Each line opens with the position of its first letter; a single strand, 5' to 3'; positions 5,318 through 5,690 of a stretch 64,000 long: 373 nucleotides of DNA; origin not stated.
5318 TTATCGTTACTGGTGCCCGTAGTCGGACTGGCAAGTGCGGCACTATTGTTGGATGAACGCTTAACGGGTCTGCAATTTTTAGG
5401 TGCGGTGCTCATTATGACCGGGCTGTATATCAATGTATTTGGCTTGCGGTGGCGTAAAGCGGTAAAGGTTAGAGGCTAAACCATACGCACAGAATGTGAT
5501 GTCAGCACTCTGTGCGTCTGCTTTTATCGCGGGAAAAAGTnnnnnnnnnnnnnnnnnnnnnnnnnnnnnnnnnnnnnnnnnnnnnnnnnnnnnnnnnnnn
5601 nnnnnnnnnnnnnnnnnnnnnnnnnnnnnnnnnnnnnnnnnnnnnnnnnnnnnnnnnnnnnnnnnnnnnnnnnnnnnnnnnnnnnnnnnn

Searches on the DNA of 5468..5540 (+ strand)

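Call 45: search_dna_similar(query=window:5468-5540:+, collection=ecoli_genomes, mode=near, max_rows=30, rows=spread)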
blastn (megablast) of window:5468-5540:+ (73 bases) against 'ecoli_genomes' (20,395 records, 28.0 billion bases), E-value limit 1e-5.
Records with a match: 2553; places in all: 2555; records where one place covers at least 80% of the query: 2553.
Genomes with a match: 2551 of 5426; with a place that covers at least 80% of the query: 2551. Places per genome that has any: lowest 1, median 1, highest 3. On chromosomes: 2550 places; on plasmids: 5.
Best place of each record, by identity: >=99% 1863; 95-99% 689; 90-95% 1.
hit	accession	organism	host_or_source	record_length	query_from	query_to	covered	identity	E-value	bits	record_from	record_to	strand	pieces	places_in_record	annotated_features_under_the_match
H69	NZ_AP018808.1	Escherichia coli strain E2865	Bos taurus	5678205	1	73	100%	100.0%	1e-29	135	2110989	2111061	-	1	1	GntR family transcriptional regulator | eamA: O-acetylserine/cysteine exporter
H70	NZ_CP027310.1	Escherichia coli strain 2014C-4135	Homo sapiens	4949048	1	73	100%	100.0%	1e-29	135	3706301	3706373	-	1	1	GntR family transcriptional regulator | eamA: O-acetylserine/cysteine exporter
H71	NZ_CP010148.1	Escherichia coli strain D6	dog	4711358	1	73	100%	100.0%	1e-29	135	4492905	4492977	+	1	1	GntR family transcriptional regulator | eamA: O-acetylserine/cysteine exporter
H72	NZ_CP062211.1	Escherichia coli strain L3Cip3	river water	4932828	1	73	100%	100.0%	1e-29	135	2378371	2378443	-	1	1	GntR family transcriptional regulator | eamA: O-acetylserine/cysteine exporter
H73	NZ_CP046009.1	Escherichia coli strain 1919D62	swine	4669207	1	73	100%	100.0%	1e-29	135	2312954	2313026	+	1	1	GntR family transcriptional regulator | eamA: O-acetylserine/cysteine exporter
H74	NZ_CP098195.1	Escherichia coli strain Z0117EC0098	Canis lupus familiaris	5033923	1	73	100%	100.0%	1e-29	135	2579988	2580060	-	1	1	GntR family transcriptional regulator | eamA: O-acetylserine/cysteine exporter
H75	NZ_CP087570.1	Escherichia coli strain 114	urine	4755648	1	73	100%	100.0%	1e-29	135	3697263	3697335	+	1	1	GntR family transcriptional regulator | eamA: O-acetylserine/cysteine exporter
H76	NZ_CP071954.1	Escherichia coli strain SB0258h1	Manawatu river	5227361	1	73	100%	100.0%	1e-29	135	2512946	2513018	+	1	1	GntR family transcriptional regulator | eamA: O-acetylserine/cysteine exporter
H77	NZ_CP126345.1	Escherichia coli strain DX6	water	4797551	1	73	100%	100.0%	1e-29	135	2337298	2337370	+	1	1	GntR family transcriptional regulator | eamA: O-acetylserine/cysteine exporter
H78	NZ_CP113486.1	Escherichia coli strain GTEN_23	Homo sapiens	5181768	1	73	100%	100.0%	1e-29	135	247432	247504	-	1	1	GntR family transcriptional regulator | eamA: O-acetylserine/cysteine exporter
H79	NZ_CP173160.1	Escherichia coli strain JX2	wastewater treatment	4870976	1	73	100%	100.0%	1e-29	135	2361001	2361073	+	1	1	GntR family transcriptional regulator | eamA: O-acetylserine/cysteine exporter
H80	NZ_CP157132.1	Escherichia coli strain UTAK-18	Bos taurus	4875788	1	73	100%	100.0%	1e-29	135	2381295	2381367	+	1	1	GntR family transcriptional regulator | eamA: O-acetylserine/cysteine exporter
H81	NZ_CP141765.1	Escherichia coli strain HYM1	duck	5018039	1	73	100%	100.0%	1e-29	135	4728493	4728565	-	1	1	GntR family transcriptional regulator | eamA: O-acetylserine/cysteine exporter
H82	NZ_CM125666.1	Escherichia coli strain 2020S05-013-18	not applicable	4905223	1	73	100%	100.0%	1e-29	135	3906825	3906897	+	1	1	GntR family transcriptional regulator | eamA: O-acetylserine/cysteine exporter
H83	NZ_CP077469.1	Escherichia coli O111:H11 strain 8D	Homo sapiens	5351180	1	73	100%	100.0%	1e-29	135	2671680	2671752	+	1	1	GntR family transcriptional regulator | eamA: O-acetylserine/cysteine exporter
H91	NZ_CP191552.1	Escherichia coli strain CDE6306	patient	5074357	1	73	100%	98.6%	7e-28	130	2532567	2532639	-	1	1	GntR family transcriptional regulator | eamA: O-acetylserine/cysteine exporter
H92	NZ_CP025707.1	Escherichia coli strain YDC107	Homo sapiens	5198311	1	73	100%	97.3%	3e-26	124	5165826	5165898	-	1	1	GntR family transcriptional regulator | eamA: O-acetylserine/cysteine exporter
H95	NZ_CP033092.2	Escherichia coli DSM 30083 = JCM 1649 = ATCC 11775 strain ...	-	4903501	1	73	100%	95.9%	1e-24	119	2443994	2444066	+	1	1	GntR family transcriptional regulator | eamA: O-acetylserine/cysteine exporter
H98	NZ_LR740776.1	Escherichia coli strain BEN2908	Gallus gallus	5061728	4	73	96%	97.1%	1e-24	119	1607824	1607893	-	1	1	GntR family transcriptional regulator | eamA: O-acetylserine/cysteine exporter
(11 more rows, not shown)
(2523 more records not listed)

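Call 55: get_annotated_region(hit=H95, flank=6800)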
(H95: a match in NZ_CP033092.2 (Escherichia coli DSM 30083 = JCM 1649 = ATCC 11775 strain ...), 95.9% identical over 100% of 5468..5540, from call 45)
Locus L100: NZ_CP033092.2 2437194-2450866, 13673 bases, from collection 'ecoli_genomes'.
description: Escherichia coli DSM 30083 = JCM 1649 = ATCC 11775 chromosome, complete genome
organism: Escherichia coli DSM 30083 = JCM 1649 = ATCC 11775 strain ATCC 11775 (NCBI taxid 866789)
replicon: chromosome; assembly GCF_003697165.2
host: -; source: -; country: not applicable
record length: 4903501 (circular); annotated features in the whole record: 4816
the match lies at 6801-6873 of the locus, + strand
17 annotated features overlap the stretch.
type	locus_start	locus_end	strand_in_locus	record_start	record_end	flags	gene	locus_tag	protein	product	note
CDS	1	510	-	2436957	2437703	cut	ydfG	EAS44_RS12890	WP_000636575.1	bifunctional NADP-dependent 3-hydroxy acid dehydrogenase/3-hydroxypropionate dehydrogenase YdfG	-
CDS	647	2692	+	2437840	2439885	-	dcp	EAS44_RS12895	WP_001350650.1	peptidyl-dipeptidase Dcp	-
CDS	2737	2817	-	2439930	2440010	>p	-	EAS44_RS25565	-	hypothetical protein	incomplete; partial in the middle of a contig; missing N-terminus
CDS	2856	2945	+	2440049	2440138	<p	-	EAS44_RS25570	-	TIGR00156 family protein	incomplete; partial in the middle of a contig; missing N-terminus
CDS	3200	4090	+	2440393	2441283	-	dgcZ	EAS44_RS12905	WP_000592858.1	diguanylate cyclase DgcZ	-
CDS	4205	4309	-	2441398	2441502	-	mgtT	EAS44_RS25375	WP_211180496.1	protein MgtT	-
CDS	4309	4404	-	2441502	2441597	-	mgtS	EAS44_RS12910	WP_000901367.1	protein MgtS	-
CDS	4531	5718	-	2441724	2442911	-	ydeE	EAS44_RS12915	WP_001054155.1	efflux MFS transporter YdeE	-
CDS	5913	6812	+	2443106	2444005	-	eamA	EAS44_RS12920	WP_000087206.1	O-acetylserine/cysteine exporter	-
CDS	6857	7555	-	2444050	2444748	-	-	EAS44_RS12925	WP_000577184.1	GntR family transcriptional regulator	-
CDS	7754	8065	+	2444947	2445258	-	-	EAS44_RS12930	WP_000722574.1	PTS sugar transporter subunit IIB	-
CDS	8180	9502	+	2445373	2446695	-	-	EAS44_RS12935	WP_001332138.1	PTS sugar transporter subunit IIC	-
CDS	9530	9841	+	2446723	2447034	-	-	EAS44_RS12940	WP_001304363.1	PTS lactose/cellobiose transporter subunit IIA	-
CDS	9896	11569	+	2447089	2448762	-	-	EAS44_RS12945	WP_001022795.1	carbohydrate porin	-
CDS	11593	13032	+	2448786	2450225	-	-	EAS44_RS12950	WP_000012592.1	6-phospho-beta-glucosidase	-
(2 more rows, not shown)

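Call 56: get_annotated_region(hit=H98, flank=6800)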
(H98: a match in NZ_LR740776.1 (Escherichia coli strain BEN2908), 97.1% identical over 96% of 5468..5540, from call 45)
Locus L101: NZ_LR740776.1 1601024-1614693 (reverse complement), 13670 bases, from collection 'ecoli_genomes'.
description: Escherichia coli strain BEN2908 isolate 1 day old chicken chromosome APEC2908, complete sequence
organism: Escherichia coli strain BEN2908 (NCBI taxid 562)
replicon: chromosome; assembly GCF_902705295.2
host: Gallus gallus; source: chicken trachea; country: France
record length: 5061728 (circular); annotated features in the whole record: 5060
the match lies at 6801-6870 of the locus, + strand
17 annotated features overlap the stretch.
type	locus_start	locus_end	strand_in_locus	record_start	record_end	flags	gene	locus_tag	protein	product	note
CDS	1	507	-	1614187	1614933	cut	ydfG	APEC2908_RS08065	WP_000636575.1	bifunctional NADP-dependent 3-hydroxy acid dehydrogenase/3-hydroxypropionate dehydrogenase YdfG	-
CDS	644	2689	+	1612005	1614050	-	dcp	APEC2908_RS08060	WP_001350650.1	peptidyl-dipeptidase Dcp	-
CDS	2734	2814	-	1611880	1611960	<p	-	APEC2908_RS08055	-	2-oxo-tetronate isomerase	incomplete; partial in the middle of a contig; missing N-terminus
CDS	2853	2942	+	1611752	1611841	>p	-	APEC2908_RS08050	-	YdeI family stress tolerance OB fold protein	incomplete; partial in the middle of a contig; missing N-terminus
CDS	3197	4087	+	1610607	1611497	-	dgcZ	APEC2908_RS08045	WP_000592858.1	diguanylate cyclase DgcZ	-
CDS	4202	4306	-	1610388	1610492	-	mgtT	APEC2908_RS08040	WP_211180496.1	protein MgtT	-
CDS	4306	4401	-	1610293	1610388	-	mgtS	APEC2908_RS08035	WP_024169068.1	protein MgtS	-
CDS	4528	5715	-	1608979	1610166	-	ydeE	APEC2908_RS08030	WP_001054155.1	efflux MFS transporter YdeE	-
CDS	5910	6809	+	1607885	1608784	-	eamA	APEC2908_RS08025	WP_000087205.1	O-acetylserine/cysteine exporter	-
CDS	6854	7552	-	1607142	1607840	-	-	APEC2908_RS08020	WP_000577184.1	GntR family transcriptional regulator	-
CDS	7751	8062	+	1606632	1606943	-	-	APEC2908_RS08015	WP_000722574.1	PTS sugar transporter subunit IIB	-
CDS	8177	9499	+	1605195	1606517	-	-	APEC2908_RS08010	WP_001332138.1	PTS sugar transporter subunit IIC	-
CDS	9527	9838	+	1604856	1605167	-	-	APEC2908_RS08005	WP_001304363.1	PTS lactose/cellobiose transporter subunit IIA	-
CDS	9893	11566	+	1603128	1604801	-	-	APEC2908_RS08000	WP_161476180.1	carbohydrate porin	-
CDS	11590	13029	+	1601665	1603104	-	-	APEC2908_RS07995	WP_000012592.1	6-phospho-beta-glucosidase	-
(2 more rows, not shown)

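Call 57: get_annotated_region(hit=H92, flank=6800)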
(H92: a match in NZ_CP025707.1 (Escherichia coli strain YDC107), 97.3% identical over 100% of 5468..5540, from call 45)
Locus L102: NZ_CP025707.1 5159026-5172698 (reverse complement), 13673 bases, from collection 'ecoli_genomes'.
description: Escherichia coli strain YDC107 chromosome, complete genome
organism: Escherichia coli strain YDC107 (NCBI taxid 562)
replicon: chromosome; assembly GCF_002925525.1
host: Homo sapiens; source: missing; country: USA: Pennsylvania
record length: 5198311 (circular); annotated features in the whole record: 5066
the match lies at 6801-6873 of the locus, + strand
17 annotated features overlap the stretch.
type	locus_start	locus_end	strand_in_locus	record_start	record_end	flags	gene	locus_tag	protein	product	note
CDS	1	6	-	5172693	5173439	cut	ydfG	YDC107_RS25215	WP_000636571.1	bifunctional NADP-dependent 3-hydroxy acid dehydrogenase/3-hydroxypropionate dehydrogenase YdfG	-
CDS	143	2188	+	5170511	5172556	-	dcp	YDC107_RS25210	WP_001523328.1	peptidyl-dipeptidase Dcp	-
CDS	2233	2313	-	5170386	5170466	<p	-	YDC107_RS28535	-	2-oxo-tetronate isomerase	incomplete; partial in the middle of a contig; missing N-terminus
CDS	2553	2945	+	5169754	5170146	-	ydeI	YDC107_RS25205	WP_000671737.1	YdeI family stress tolerance OB fold protein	-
CDS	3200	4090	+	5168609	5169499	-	dgcZ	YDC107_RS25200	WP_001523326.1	diguanylate cyclase DgcZ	-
CDS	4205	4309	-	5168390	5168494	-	mgtT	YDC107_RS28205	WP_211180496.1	protein MgtT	-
CDS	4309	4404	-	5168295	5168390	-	mgtS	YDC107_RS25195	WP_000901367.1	protein MgtS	-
CDS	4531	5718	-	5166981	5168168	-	ydeE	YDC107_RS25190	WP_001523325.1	efflux MFS transporter YdeE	-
CDS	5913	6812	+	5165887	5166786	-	eamA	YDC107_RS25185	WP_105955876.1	O-acetylserine/cysteine exporter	-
CDS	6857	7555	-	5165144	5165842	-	-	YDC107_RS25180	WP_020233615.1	GntR family transcriptional regulator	-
CDS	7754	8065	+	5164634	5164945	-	-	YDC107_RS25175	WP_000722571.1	PTS sugar transporter subunit IIB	-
CDS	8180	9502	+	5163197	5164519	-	-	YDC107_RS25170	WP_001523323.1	PTS sugar transporter subunit IIC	-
CDS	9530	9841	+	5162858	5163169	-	-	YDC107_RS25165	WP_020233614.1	PTS lactose/cellobiose transporter subunit IIA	-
CDS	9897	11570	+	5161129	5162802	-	-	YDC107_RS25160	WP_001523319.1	carbohydrate porin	-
CDS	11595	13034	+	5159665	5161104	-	-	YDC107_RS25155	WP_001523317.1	6-phospho-beta-glucosidase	-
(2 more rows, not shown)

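Call 58: get_annotated_region(hit=H91, flank=6800)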
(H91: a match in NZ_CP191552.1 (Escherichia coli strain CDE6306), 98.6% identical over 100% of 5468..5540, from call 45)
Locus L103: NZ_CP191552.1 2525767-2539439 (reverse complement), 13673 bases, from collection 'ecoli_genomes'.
description: Escherichia coli strain CDE6306 chromosome, complete genome
organism: Escherichia coli strain CDE6306 (NCBI taxid 562)
replicon: chromosome; assembly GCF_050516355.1
host: patient; source: Rectal swab; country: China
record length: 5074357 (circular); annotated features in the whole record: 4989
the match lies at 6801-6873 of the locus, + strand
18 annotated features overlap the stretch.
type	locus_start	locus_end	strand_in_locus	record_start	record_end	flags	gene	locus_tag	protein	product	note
CDS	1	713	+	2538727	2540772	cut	dcp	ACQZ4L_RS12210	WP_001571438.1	peptidyl-dipeptidase Dcp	-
CDS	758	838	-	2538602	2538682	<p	-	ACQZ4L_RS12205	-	2-oxo-tetronate isomerase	incomplete; partial in the middle of a contig; missing N-terminus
CDS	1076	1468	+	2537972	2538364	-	ydeI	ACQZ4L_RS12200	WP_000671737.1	YdeI family stress tolerance OB fold protein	-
CDS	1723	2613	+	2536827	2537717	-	dgcZ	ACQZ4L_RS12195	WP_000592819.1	diguanylate cyclase DgcZ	-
CDS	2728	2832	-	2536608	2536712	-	mgtT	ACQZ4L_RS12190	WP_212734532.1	hypothetical protein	-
CDS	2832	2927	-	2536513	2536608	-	mgtS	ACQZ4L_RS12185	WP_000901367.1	protein MgtS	-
CDS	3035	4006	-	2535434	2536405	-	ftrA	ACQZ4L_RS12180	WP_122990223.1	transcriptional regulator FtrA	-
CDS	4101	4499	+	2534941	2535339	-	-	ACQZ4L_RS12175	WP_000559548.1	rhodanese-like domain-containing protein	-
CDS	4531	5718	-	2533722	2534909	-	ydeE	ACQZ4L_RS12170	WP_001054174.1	efflux MFS transporter YdeE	-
CDS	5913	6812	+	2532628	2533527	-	eamA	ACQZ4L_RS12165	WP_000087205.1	O-acetylserine/cysteine exporter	-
CDS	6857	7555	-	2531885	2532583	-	-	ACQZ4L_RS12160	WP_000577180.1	GntR family transcriptional regulator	-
CDS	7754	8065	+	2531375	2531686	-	-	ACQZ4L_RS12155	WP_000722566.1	PTS sugar transporter subunit IIB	-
CDS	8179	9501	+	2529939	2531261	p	-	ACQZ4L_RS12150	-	PTS sugar transporter subunit IIC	internal stop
CDS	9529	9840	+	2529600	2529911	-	-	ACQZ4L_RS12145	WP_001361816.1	PTS lactose/cellobiose transporter subunit IIA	-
CDS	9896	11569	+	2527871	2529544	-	-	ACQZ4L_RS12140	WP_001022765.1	carbohydrate porin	-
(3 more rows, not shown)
